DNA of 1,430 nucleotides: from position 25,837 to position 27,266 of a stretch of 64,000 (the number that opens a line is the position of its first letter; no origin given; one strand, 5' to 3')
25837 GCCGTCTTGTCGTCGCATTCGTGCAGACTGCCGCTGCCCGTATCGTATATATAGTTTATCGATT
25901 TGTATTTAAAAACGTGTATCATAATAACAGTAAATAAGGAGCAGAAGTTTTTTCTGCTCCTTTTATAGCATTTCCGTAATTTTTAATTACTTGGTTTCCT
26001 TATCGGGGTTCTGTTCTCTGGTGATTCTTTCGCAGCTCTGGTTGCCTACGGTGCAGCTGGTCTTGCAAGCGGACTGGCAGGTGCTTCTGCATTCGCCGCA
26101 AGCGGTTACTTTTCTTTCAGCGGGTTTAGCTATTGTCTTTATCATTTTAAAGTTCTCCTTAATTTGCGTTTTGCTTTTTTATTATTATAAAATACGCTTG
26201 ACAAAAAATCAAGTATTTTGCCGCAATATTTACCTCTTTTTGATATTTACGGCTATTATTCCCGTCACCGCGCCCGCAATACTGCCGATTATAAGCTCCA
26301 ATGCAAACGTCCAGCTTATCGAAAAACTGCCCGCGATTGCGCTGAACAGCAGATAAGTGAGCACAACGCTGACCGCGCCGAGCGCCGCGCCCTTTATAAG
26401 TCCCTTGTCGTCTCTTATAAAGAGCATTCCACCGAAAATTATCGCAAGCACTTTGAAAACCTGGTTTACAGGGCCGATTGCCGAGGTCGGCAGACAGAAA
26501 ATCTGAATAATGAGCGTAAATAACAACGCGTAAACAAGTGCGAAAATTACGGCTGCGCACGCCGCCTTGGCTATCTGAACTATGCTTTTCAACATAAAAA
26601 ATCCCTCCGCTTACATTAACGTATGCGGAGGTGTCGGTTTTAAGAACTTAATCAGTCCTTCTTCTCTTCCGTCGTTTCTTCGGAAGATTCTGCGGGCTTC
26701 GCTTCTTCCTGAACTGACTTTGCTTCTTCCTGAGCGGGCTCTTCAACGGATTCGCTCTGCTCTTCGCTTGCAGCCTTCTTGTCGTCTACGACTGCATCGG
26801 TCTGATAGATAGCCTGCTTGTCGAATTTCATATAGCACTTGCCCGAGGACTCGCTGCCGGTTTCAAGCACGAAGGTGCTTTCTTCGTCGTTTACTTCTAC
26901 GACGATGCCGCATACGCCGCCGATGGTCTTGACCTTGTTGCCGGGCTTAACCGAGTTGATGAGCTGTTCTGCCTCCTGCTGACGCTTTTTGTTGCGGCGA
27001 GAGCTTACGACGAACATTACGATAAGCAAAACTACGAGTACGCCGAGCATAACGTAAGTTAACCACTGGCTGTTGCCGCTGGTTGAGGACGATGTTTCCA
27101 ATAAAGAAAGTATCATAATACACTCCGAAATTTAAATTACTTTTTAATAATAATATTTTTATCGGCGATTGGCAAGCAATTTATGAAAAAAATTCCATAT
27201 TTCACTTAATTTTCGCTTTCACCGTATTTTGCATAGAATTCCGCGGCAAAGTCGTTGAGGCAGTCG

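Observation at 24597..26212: Unannotated 52-aa SCIFF precursor with its radical-SAM/SPASM maturase, own promoter and an inter-genic hairpin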

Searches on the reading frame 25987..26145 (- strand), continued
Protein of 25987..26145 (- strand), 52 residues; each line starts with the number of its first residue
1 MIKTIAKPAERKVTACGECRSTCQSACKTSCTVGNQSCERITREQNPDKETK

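Call 38: find_encoding_contigs(protein=P0382, flank=5000, max_places=1)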
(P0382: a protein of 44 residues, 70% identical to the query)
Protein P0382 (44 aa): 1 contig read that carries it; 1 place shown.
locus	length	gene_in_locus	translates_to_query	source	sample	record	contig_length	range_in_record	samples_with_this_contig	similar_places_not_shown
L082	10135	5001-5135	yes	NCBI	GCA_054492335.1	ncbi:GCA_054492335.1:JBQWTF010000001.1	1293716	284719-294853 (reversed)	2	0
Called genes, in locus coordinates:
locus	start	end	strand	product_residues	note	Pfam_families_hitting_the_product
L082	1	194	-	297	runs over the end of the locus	-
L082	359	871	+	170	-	PF12822:ECF_trnsprt, PF02632:BioY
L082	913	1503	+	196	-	PF01330:RuvA_N, PF21176:RecR_HhH (faint), PF00633:HHH (faint), PF14520:HHH_5, PF07499:RuvA_C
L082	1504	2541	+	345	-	PF05496:RuvB_N, PF01078:Mg_chelatase (faint), PF07728:AAA_5 (faint), PF00004:AAA, PF17864:AAA_lid_4, PF05491:WHD_RuvB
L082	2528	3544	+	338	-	PF02547:Queuosine_synth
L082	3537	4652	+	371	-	PF01702:TGT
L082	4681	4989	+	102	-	PF02699:YajC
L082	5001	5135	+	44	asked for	PF13165:SCIFF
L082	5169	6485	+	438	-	PF04055:Radical_SAM, PF13353:Fer4_12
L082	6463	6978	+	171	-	PF25087:GMPPB_C (faint), PF25084:LbH_EIF2B (weak), PF00132:Hexapep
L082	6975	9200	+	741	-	PF07549:Sec_GG (faint), PF21760:SecD_1st, PF22599:SecDF_P1_head, PF00873:ACR_tran (weak), PF02355:SecD_SecF_C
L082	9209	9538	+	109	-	PF06305:LapA_dom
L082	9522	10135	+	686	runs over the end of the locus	PF01368:DHH, PF02272:DHHA1, PF17768:RecJ_OB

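Call 39: find_encoding_contigs(protein=P0275, flank=5000, max_places=2)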
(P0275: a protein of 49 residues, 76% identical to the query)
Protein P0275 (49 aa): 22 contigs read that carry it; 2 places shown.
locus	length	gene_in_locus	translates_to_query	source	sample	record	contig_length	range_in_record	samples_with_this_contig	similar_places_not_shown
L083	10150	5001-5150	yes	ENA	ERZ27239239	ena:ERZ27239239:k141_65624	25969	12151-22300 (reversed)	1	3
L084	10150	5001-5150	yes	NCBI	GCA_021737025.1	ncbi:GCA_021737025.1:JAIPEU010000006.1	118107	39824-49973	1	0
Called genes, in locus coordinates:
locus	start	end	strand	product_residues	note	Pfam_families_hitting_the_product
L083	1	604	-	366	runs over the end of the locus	PF01264:Chorismate_synt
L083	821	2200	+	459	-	PF01134:GIDA (faint), PF03486:HI0933_like (faint), PF07992:Pyr_redox_2 (faint), PF13738:Pyr_redox_3 (faint), PF21688:FAD-depend_C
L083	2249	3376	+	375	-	PF01702:TGT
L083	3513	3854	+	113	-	PF02699:YajC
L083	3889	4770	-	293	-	PF02811:PHP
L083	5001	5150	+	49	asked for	PF13165:SCIFF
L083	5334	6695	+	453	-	PF04055:Radical_SAM, PF13353:Fer4_12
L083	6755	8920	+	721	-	PF21760:SecD_1st, PF22599:SecDF_P1_head, PF03176:MMPL, PF02355:SecD_SecF_C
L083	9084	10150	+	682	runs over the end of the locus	PF01368:DHH, PF02272:DHHA1, PF17768:RecJ_OB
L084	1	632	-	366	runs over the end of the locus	PF01264:Chorismate_synt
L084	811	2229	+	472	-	PF03486:HI0933_like (faint), PF07992:Pyr_redox_2 (faint), PF01134:GIDA (faint), PF13738:Pyr_redox_3 (faint), PF21688:FAD-depend_C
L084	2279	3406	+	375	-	PF01702:TGT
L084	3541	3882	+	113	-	PF02699:YajC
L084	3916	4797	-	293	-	PF02811:PHP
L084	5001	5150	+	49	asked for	PF13165:SCIFF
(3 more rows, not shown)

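Call 40: find_encoding_contigs(protein=P0270, flank=5000, max_places=1)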
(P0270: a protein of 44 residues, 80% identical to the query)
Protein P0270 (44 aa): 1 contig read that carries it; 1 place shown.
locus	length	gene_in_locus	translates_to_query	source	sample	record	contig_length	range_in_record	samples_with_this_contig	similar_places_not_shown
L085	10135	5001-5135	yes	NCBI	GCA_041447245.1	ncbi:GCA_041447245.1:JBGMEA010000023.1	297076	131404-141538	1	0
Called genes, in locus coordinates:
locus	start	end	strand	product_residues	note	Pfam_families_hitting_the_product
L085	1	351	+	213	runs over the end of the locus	PF00834:Ribul_P_3_epim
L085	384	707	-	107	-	PF00578:AhpC-TSA (weak), PF00085:Thioredoxin, PF14595:Thioredoxin_9 (weak), PF13098:Thioredoxin_2, PF13905:Thioredoxin_8 (faint)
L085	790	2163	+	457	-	PF01276:OKR_DC_1, PF01041:DegT_DnrJ_EryC1 (weak), PF01053:Cys_Met_Meta_PP, PF00266:Aminotran_5 (faint), PF03711:OKR_DC_1_C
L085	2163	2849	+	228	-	PF02223:Thymidylate_kin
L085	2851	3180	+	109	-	PF06153:CdAMP_rec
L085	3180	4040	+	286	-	PF13177:DNA_pol3_delta2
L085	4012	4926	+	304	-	PF04468:PSP1, PF28472:PSP1_3rd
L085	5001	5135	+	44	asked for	PF13165:SCIFF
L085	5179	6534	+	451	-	PF04055:Radical_SAM, PF13353:Fer4_12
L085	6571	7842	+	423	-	PF07549:Sec_GG (weak), PF21760:SecD_1st, PF22599:SecDF_P1_head, PF02355:SecD_SecF_C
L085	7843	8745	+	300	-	PF07549:Sec_GG, PF02355:SecD_SecF_C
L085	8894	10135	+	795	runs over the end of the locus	PF01368:DHH, PF02272:DHHA1, PF17768:RecJ_OB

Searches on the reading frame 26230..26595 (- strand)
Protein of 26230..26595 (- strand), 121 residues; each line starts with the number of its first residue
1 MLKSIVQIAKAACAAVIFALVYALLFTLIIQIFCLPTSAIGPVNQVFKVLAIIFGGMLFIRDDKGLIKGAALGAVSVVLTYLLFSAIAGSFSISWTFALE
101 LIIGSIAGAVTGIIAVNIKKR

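Call 3: search_protein_families(library=ncbifam, proteins=[window:26230-26595:-], max_evalue=0.01)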
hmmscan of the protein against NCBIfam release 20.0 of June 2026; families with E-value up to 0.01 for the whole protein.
window:26230-26595:- (121 aa): 1 family
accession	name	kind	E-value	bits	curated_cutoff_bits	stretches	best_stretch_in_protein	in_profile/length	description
TIGR04086.1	TIGR04086_membr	hypoth_equivalog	4.1e-09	36.6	30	1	8-118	3-115/115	TIGR04086 family membrane protein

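Call 4: search_protein_families(library=pfam, proteins=[window:26230-26595:-], max_evalue=0.01)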
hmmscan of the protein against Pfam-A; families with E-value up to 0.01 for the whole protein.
window:26230-26595:- (121 aa): 1 family
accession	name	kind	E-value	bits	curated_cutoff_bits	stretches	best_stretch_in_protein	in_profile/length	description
PF12670.12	DUF3792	-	1.6e-07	31.9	31.3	1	5-114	2-114/115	Protein of unknown function (DUF3792)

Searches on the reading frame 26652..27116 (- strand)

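Call 3: search_protein_families(library=ncbifam, proteins=[window:26652-27116:-], max_evalue=0.01)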
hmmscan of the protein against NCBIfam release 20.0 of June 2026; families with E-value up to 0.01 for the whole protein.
window:26652-27116:- (154 aa): 4 families
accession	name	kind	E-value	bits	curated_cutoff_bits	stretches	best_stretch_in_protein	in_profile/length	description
TIGR00739.1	yajC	equivalog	2.4e-14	53.1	44.2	1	25-103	8-79/84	preprotein translocase subunit YajC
NF005100.0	PRK06531.1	equivalog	2.4e-13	50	129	1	23-142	5-114/121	preprotein translocase subunit YajC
NF045939.1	MHJ_0274_fam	hypoth_equivalog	0.00018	21.3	80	1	19-87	2-73/165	MHJ_0274 family protein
TIGR00998.1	8a0101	subfamily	0.0028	16.6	390.8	1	24-147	5-122/334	EmrA/EmrK family multidrug efflux transporter periplasmic adaptor subunit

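Call 4: search_protein_families(library=pfam, proteins=[window:26652-27116:-], max_evalue=0.01)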
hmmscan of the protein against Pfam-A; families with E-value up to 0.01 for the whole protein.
window:26652-27116:- (154 aa): 1 family
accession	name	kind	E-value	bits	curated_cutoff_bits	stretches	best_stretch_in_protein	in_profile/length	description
PF02699.20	YajC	-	9.2e-19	67.6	28.2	1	23-104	2-77/78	Preprotein translocase subunit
